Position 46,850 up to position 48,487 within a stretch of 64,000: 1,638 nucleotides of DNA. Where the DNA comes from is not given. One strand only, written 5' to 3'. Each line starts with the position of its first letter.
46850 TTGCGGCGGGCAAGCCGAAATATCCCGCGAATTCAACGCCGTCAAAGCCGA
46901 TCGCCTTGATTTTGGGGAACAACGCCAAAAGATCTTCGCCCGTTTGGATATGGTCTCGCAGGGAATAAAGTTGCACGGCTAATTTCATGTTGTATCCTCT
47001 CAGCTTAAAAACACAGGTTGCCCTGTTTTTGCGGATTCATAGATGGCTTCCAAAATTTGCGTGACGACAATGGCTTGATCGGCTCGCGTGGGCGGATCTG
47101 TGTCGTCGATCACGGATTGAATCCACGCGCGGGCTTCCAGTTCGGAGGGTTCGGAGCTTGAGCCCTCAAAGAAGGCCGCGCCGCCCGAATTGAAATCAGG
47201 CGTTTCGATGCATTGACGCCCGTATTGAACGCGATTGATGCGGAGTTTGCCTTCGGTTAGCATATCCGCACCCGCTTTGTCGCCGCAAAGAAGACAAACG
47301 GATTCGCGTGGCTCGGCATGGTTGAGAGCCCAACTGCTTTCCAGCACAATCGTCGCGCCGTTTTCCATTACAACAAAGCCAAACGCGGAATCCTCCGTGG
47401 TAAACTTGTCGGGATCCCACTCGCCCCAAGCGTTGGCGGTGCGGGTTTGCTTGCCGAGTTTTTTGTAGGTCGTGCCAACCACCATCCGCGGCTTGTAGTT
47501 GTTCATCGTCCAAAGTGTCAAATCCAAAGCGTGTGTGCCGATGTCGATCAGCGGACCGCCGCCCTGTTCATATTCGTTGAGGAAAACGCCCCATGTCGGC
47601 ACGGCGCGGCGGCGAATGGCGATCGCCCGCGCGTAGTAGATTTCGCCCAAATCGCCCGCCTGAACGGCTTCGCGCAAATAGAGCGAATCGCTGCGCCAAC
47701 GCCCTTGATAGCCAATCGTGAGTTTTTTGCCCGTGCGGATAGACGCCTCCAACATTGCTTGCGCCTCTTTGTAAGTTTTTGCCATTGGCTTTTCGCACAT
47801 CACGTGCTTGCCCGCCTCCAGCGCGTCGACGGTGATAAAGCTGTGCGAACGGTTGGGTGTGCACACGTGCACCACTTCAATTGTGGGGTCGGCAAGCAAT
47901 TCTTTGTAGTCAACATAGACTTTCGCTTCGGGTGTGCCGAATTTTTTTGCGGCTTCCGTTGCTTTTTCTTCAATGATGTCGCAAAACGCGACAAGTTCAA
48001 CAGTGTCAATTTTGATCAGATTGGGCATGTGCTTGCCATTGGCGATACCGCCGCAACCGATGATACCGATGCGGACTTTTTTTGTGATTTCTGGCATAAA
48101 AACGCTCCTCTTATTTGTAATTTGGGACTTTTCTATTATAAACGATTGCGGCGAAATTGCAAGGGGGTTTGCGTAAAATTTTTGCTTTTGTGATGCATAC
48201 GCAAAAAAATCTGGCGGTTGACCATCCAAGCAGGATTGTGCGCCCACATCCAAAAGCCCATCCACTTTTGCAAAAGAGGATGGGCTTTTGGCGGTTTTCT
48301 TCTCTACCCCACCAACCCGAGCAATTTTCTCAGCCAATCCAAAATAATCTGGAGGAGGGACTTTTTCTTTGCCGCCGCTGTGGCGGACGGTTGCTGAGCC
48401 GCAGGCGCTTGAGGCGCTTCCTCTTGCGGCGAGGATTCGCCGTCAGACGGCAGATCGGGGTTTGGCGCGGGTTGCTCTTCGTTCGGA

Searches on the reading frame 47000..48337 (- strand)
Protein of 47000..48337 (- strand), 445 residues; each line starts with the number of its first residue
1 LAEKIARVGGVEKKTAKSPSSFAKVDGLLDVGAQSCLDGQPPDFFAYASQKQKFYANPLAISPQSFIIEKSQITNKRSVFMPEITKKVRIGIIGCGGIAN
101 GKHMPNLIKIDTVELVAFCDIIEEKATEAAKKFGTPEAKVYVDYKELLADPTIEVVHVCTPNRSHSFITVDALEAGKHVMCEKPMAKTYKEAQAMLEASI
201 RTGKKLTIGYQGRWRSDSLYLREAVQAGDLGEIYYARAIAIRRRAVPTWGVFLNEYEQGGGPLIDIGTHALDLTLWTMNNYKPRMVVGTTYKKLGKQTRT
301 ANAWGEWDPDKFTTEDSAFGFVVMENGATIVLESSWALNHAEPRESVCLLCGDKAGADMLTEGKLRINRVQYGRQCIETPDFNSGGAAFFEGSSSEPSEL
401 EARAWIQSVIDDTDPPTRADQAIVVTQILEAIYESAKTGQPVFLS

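Call 70: search_protein_families(library=pfam, proteins=[window:47000-48337:-])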
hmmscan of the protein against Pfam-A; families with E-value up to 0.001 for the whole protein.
window:47000-48337:- (445 aa): 4 families
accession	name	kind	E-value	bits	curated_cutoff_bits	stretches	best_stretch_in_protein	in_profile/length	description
PF01408.29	GFO_IDH_MocA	-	3.2e-30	105.7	24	1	88-210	1-120/120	Oxidoreductase family, NAD-binding Rossmann fold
PF22725.1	GFO_IDH_MocA_C3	-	1.1e-16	61.3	27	1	220-354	3-120/124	GFO/IDH/MocA C-terminal domain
PF02894.22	GFO_IDH_MocA_C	-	1.6e-16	61.2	22.9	1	222-442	1-216/218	Oxidoreductase family, C-terminal alpha/beta domain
PF03447.22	NAD_binding_3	-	0.00045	21.4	24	1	94-188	1-94/116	Homoserine dehydrogenase, NAD binding domain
